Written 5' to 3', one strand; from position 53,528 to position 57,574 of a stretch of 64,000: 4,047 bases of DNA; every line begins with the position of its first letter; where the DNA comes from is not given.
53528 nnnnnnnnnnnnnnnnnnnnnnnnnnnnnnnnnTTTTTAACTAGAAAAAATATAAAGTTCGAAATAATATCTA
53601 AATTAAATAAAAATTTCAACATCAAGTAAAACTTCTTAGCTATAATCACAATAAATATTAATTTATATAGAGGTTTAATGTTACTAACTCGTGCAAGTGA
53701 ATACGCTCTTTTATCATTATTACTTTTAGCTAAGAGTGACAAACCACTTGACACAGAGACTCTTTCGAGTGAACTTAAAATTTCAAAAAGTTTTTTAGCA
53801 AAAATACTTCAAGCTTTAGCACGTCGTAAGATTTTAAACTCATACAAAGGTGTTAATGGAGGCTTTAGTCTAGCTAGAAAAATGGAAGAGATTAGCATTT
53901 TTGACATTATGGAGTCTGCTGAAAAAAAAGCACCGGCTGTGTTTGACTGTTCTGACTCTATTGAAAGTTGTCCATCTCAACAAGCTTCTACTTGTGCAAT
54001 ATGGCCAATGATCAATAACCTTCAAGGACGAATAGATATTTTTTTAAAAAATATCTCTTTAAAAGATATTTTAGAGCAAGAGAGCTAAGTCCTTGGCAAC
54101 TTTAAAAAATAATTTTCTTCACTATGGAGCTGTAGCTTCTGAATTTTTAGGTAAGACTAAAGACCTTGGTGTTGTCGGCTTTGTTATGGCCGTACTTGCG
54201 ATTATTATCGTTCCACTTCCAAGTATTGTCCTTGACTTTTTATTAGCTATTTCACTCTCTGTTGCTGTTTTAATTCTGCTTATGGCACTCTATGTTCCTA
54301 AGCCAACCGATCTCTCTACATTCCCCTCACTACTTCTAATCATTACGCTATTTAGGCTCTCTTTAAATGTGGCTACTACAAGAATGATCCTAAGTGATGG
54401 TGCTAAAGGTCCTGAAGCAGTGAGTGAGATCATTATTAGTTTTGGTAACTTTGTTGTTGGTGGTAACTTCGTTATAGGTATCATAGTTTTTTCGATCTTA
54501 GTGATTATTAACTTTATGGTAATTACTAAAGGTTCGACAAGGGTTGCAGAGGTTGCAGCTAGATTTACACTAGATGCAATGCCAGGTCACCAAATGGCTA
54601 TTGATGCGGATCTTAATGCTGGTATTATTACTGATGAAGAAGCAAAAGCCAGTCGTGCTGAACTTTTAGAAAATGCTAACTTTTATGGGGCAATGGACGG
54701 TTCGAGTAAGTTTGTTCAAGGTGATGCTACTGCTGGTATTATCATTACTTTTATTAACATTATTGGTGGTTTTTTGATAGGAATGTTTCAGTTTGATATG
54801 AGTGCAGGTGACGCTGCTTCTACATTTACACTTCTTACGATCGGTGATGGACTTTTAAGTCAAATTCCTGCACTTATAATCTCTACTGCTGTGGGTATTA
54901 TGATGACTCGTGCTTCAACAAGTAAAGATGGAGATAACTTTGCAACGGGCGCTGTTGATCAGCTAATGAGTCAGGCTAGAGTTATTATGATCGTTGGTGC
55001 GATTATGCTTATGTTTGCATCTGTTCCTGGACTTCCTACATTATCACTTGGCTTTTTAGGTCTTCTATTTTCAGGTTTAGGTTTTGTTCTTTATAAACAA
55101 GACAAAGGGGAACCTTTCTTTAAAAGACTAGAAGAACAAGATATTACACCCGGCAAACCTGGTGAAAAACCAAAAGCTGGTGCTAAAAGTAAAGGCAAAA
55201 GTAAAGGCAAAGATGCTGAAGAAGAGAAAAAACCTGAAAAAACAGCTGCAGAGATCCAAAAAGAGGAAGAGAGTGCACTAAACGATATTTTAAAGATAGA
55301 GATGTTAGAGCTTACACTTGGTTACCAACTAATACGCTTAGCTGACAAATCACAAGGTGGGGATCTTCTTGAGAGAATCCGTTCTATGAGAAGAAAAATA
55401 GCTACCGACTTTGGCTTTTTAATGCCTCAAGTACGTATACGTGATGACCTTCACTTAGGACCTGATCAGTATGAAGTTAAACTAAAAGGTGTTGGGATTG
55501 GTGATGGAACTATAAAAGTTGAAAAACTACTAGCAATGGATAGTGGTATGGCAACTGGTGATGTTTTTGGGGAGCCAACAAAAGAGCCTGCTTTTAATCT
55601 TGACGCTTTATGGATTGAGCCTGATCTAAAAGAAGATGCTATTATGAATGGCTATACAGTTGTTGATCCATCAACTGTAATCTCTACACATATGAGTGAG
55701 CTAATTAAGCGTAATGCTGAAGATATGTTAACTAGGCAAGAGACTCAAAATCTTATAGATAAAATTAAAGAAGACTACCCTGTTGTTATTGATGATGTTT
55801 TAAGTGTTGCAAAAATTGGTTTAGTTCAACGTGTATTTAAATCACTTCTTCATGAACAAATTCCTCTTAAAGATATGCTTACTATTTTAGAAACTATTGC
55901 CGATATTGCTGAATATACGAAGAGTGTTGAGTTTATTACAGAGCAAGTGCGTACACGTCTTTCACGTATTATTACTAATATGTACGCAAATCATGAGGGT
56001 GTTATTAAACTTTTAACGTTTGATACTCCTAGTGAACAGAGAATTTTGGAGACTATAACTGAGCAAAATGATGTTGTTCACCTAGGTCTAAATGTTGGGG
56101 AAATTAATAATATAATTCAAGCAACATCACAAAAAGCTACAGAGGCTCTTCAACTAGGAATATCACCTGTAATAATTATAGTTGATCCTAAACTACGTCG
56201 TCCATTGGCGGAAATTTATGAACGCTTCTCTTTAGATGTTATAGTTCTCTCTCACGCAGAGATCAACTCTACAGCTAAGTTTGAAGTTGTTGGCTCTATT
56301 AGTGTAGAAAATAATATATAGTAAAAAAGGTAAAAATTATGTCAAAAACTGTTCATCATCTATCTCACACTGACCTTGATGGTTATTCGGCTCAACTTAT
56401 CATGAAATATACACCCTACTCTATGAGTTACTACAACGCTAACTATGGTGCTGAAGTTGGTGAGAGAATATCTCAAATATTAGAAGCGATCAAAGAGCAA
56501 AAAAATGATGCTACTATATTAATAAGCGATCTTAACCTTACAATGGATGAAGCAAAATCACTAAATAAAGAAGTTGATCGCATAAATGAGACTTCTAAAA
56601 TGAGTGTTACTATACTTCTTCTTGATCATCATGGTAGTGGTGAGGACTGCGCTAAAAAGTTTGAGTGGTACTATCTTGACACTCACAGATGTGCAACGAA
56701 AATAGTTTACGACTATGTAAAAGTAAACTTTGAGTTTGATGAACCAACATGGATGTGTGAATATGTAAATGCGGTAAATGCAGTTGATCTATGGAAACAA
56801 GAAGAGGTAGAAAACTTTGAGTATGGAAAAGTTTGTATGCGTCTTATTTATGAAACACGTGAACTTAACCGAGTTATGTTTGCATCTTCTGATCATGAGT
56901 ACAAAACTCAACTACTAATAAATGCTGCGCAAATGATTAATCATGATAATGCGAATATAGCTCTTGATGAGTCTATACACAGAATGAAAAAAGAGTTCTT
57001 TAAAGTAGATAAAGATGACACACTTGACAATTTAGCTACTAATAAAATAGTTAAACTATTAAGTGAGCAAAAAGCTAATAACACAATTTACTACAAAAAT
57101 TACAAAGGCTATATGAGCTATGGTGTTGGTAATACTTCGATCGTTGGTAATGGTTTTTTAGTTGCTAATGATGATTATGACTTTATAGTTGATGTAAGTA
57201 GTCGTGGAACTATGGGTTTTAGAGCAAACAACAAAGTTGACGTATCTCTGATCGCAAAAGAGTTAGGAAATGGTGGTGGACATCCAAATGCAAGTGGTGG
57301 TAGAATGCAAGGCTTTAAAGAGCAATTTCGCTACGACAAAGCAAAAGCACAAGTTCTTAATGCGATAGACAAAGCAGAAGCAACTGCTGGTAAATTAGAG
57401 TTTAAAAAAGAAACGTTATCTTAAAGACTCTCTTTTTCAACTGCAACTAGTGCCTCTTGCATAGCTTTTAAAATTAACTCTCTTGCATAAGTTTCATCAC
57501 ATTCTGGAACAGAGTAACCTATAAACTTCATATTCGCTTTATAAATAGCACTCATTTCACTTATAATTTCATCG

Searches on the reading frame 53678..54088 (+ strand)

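Call 77: search_protein_families(library=pfam, proteins=[window:53678-54088:+], max_evalue=0.0001)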
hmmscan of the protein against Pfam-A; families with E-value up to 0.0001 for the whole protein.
window:53678-54088:+ (136 aa): 1 family
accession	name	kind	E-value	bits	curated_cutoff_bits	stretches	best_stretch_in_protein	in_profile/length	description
PF02082.26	Rrf2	-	1.1e-28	100.4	30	1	3-133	1-131/132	Iron-dependent Transcriptional regulator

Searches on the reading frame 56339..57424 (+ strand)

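Call 77: search_protein_families(library=pfam, proteins=[window:56339-57424:+], max_evalue=0.0001)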
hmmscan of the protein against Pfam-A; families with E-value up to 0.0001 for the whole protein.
window:56339-57424:+ (361 aa): 2 families
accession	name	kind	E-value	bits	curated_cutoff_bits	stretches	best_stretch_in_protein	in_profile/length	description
PF02272.25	DHHA1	-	1.9e-05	25.5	25.9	1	284-333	45-86/102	DHHA1 domain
PF01368.27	DHH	-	3.7e-05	24.4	28.1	1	9-132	6-107/125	DHH family, N-terminal domain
